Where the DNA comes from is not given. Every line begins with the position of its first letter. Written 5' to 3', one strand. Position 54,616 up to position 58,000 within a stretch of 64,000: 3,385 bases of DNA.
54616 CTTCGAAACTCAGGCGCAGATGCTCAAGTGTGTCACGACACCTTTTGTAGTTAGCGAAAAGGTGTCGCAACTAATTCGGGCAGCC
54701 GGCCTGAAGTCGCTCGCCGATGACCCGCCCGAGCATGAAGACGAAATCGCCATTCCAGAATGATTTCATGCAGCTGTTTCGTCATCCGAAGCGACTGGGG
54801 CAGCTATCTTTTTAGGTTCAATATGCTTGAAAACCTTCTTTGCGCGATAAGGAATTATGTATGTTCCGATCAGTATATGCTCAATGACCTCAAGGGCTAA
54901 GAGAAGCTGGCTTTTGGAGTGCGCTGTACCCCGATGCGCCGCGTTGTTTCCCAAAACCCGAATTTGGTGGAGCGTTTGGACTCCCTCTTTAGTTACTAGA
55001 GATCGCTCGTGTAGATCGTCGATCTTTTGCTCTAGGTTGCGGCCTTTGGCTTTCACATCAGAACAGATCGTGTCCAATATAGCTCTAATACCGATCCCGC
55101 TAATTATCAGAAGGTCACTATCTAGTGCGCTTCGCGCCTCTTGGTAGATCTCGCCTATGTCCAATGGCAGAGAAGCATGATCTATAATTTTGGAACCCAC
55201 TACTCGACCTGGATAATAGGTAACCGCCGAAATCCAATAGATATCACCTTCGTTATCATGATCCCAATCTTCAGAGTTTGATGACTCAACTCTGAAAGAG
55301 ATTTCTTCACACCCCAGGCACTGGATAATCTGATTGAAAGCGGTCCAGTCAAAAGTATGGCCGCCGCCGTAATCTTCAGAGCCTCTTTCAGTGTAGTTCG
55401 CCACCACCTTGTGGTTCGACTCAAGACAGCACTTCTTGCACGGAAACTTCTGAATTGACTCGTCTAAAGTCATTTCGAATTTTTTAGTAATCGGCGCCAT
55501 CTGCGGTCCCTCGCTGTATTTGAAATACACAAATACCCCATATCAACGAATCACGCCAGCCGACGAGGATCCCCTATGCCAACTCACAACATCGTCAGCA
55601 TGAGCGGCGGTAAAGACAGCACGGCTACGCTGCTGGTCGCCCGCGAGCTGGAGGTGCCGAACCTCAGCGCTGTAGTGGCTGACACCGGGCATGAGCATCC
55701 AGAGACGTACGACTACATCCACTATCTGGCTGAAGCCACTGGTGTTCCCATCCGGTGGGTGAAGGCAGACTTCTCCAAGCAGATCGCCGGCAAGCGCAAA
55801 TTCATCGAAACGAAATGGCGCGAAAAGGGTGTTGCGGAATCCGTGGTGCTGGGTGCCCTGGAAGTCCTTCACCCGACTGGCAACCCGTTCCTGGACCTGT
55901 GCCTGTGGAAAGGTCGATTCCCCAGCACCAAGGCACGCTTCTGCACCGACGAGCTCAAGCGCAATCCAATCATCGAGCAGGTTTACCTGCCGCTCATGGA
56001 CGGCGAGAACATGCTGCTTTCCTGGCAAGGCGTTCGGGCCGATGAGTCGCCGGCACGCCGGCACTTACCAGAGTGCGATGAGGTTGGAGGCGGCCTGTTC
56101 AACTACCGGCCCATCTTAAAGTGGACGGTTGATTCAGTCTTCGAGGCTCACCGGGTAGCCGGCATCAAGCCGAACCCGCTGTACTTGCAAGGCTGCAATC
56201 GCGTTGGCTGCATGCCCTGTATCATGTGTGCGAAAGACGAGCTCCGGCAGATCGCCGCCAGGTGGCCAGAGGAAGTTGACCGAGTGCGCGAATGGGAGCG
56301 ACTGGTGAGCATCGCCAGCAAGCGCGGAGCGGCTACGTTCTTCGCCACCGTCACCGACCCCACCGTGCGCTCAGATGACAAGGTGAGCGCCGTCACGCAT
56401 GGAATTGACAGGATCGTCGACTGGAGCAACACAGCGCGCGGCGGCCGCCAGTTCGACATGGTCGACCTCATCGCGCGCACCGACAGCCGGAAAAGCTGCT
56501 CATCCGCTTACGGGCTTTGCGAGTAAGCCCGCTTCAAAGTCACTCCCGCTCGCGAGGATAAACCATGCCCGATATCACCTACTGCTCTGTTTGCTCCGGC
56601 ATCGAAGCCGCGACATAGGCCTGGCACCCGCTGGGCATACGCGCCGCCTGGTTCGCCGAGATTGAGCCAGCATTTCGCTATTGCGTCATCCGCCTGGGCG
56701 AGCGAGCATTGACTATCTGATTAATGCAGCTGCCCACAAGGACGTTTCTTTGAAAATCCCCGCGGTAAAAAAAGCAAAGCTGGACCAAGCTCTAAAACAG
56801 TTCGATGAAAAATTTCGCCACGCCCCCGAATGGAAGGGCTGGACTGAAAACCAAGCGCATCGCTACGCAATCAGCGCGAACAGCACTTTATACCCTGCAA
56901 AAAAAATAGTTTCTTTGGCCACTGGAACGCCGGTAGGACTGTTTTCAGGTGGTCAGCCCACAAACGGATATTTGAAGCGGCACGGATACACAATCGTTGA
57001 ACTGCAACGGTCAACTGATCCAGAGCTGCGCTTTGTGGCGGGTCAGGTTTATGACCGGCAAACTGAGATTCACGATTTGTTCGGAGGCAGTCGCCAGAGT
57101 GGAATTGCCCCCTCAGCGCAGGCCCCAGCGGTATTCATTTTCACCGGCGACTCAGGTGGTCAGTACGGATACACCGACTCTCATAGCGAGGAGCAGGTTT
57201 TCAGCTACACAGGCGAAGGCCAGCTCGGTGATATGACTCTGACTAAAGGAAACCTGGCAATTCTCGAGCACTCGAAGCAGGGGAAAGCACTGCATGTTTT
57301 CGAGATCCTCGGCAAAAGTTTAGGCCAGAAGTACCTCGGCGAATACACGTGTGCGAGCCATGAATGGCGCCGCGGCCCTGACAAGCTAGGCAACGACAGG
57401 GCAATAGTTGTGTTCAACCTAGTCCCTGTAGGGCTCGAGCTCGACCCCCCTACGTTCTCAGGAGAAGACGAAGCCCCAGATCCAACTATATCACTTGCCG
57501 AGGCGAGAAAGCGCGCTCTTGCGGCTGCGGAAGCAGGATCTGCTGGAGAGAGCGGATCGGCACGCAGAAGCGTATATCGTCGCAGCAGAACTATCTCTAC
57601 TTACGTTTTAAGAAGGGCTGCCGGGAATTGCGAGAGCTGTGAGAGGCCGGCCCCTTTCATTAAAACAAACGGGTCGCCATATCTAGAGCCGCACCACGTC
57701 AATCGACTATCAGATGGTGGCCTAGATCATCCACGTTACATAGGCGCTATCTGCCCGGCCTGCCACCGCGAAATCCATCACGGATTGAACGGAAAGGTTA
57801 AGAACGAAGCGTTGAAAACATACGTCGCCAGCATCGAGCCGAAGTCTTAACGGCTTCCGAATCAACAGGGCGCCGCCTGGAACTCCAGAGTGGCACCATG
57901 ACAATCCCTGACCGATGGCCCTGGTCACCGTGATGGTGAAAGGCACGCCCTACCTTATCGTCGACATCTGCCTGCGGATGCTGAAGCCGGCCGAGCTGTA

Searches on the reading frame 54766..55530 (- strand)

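Call 78: search_protein_families(library=pfam, proteins=[window:54766-55530:-], max_evalue=0.1)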
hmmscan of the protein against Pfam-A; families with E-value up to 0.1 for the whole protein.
window:54766-55530:- (254 aa): 1 family
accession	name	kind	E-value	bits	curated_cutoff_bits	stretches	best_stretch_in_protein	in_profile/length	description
PF13643.11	DUF4145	-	8.9e-18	64.6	23.1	1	130-217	1-88/88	Domain of unknown function (DUF4145)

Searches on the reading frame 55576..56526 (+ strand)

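Call 12: search_protein_families(library=pfam, proteins=[window:55576-56526:+], max_evalue=0.01)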
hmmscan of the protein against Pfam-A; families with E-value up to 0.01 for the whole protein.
window:55576-56526:+ (316 aa): 3 families
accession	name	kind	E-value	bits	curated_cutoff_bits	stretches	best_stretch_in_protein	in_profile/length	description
PF01507.26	PAPS_reduct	-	4.4e-24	85.9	22.5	1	5-216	2-173/175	Phosphoadenosine phosphosulfate reductase domain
PF06508.19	QueC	-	0.00016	21.7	22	1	6-73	3-69/210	Queuosine biosynthesis protein QueC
PF01902.24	Diphthami_syn_2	-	0.0013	18.8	23.2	1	5-69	3-71/219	Diphthamide synthase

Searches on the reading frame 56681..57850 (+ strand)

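Call 12: search_protein_families(library=pfam, proteins=[window:56681-57850:+], max_evalue=0.01)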
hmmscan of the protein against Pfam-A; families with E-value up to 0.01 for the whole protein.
window:56681-57850:+ (389 aa): 2 families
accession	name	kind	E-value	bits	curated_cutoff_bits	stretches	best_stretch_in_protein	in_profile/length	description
PF01844.29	HNH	-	0.00043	20.8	21.4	1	317-367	1-46/47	HNH endonuclease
PF02182.23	SAD_SRA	-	0.0017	18.6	30.7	1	135-232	26-131/148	SAD/SRA domain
